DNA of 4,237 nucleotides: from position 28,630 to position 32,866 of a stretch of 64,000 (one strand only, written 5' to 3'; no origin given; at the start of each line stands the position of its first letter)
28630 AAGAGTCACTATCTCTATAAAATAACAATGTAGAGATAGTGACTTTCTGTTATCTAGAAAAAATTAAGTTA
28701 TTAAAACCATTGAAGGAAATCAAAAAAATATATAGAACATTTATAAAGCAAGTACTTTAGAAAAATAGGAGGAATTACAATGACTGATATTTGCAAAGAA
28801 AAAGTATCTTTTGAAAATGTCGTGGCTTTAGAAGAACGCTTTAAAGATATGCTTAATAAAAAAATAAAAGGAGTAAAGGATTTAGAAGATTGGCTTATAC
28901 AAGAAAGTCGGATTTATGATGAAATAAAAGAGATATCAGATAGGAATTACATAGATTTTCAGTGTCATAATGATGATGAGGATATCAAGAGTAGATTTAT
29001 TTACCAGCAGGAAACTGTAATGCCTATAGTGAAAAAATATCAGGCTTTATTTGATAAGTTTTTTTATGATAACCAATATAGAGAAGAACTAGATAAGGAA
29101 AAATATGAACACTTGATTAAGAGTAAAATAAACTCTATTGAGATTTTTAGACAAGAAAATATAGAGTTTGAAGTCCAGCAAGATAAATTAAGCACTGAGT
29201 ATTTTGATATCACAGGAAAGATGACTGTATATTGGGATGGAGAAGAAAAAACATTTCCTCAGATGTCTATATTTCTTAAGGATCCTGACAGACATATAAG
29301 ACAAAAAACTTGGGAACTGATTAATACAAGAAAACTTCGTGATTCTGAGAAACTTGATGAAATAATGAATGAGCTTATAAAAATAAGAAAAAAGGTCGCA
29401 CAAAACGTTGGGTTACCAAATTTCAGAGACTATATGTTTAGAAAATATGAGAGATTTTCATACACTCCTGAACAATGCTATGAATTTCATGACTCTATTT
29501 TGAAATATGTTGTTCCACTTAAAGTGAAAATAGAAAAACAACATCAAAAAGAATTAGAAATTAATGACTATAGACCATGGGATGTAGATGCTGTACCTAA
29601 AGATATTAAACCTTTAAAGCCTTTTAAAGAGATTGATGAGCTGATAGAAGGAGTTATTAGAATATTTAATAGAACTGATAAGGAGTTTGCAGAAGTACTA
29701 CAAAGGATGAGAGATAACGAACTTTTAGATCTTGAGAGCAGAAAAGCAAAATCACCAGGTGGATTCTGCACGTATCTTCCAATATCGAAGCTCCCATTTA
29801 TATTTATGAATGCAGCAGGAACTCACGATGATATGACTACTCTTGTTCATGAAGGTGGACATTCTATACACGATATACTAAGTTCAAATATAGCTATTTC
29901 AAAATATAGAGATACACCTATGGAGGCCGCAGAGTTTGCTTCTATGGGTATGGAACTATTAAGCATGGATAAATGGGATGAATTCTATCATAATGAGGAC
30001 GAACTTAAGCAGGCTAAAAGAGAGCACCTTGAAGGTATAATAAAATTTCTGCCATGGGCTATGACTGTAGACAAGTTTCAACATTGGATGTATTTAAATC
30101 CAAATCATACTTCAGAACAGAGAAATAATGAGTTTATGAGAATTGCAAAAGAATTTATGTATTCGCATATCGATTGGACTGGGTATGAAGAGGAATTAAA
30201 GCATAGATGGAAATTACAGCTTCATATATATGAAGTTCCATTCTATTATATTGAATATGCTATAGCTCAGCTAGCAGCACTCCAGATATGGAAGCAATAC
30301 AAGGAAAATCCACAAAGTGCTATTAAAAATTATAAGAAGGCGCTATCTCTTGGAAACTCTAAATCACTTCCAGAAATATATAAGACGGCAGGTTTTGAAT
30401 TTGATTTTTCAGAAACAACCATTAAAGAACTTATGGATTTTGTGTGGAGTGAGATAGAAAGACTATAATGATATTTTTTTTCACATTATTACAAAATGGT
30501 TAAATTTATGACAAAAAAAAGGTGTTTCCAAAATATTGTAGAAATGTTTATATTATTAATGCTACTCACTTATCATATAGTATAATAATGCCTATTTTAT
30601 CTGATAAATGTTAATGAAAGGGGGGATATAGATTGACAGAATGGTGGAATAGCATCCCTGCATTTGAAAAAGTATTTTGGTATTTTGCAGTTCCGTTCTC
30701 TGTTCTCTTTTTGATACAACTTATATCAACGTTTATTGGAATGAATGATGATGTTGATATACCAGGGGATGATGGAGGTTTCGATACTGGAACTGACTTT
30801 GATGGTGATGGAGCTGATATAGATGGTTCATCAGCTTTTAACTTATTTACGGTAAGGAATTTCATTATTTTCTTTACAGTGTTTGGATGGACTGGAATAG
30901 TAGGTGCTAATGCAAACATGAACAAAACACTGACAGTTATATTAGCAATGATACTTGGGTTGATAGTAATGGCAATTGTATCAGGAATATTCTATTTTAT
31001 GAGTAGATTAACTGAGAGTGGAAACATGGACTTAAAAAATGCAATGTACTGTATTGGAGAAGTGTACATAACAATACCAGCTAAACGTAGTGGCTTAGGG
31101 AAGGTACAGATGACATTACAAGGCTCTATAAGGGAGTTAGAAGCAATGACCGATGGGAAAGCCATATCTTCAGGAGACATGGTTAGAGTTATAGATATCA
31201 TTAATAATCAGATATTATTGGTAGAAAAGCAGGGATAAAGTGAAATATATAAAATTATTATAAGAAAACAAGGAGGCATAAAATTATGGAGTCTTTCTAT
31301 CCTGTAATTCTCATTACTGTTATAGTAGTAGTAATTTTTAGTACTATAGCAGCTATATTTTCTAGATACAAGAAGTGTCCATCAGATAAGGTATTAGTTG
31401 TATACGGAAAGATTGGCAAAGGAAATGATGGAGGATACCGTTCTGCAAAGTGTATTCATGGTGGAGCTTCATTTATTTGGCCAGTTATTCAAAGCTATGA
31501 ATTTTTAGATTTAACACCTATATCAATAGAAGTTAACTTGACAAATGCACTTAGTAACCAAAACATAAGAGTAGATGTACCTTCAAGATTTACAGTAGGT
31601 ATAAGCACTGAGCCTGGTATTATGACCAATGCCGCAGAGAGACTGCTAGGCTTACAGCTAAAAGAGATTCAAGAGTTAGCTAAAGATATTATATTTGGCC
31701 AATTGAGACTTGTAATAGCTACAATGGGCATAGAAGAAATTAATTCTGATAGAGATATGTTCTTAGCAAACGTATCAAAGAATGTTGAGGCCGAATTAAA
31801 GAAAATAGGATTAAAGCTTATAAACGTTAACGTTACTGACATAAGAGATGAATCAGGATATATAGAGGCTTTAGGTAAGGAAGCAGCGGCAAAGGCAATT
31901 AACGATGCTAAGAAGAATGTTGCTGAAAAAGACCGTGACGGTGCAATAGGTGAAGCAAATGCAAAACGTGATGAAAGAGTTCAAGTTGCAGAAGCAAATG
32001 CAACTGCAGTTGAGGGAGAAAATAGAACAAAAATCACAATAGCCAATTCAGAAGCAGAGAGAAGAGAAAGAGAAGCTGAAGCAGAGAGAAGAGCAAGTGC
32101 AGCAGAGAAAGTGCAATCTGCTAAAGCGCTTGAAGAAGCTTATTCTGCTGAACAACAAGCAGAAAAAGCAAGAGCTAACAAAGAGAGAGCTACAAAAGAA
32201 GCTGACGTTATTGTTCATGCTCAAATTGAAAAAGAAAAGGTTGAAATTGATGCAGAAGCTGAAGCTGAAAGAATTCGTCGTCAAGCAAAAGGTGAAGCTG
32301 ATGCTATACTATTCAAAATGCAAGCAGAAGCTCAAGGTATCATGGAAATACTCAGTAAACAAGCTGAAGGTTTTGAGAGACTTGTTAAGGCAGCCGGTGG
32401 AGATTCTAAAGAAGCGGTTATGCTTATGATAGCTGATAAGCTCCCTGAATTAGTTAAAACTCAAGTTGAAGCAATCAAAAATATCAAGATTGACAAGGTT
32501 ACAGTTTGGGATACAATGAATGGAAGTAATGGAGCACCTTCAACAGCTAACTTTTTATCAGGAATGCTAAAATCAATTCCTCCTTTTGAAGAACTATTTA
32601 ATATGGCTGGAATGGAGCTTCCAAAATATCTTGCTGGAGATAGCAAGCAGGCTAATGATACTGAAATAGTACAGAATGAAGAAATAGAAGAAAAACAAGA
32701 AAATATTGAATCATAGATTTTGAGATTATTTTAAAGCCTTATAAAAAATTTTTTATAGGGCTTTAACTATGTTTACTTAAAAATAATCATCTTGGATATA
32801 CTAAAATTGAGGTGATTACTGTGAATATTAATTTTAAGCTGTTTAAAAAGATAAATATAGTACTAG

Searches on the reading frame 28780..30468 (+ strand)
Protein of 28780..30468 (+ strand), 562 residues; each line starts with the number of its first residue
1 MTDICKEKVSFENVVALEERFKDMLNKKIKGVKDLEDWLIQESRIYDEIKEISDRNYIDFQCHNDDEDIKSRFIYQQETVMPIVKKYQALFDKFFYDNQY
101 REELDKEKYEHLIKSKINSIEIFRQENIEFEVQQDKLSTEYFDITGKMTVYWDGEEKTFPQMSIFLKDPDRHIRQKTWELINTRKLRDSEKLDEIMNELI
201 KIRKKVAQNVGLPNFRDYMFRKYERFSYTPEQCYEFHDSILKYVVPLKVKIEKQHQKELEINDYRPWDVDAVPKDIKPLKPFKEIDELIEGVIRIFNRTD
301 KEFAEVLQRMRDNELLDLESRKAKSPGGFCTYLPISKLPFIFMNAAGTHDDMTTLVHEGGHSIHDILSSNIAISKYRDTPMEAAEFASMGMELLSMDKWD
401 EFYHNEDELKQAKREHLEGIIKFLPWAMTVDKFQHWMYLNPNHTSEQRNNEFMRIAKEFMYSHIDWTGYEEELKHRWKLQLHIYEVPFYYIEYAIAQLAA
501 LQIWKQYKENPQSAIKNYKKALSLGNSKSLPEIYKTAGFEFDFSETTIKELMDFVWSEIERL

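Call 23: search_protein_families(library=pfam, proteins=[window:28780-30468:+])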
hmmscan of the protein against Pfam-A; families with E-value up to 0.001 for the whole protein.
window:28780-30468:+ (562 aa): 1 family
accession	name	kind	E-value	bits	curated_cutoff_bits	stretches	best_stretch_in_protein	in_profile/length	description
PF01432.26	Peptidase_M3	-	1.5e-59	203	27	1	165-551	2-455/457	Peptidase family M3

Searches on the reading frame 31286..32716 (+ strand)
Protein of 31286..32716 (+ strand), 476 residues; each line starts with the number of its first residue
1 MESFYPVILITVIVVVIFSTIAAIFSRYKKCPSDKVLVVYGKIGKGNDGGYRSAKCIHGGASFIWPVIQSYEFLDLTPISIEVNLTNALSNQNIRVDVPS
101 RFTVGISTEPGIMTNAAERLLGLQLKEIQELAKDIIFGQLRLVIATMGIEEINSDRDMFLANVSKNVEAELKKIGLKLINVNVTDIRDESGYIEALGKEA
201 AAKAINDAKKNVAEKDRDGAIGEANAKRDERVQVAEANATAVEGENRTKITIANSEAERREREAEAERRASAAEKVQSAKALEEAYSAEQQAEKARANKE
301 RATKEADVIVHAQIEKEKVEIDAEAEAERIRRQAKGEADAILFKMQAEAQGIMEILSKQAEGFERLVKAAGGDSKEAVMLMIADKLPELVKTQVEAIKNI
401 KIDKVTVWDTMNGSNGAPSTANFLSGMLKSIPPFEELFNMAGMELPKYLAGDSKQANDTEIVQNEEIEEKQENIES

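Call 23: search_protein_families(library=pfam, proteins=[window:31286-32716:+])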
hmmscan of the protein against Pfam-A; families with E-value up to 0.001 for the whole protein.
window:31286-32716:+ (476 aa): 2 families
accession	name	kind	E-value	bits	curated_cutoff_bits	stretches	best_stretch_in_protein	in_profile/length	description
PF01145.31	Band_7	-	4.8e-30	105.3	23.6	1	32-216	4-175/176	SPFH domain / Band 7 family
PF15975.10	Flot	-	4.4e-05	24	27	1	326-419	1-83/124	Flotillin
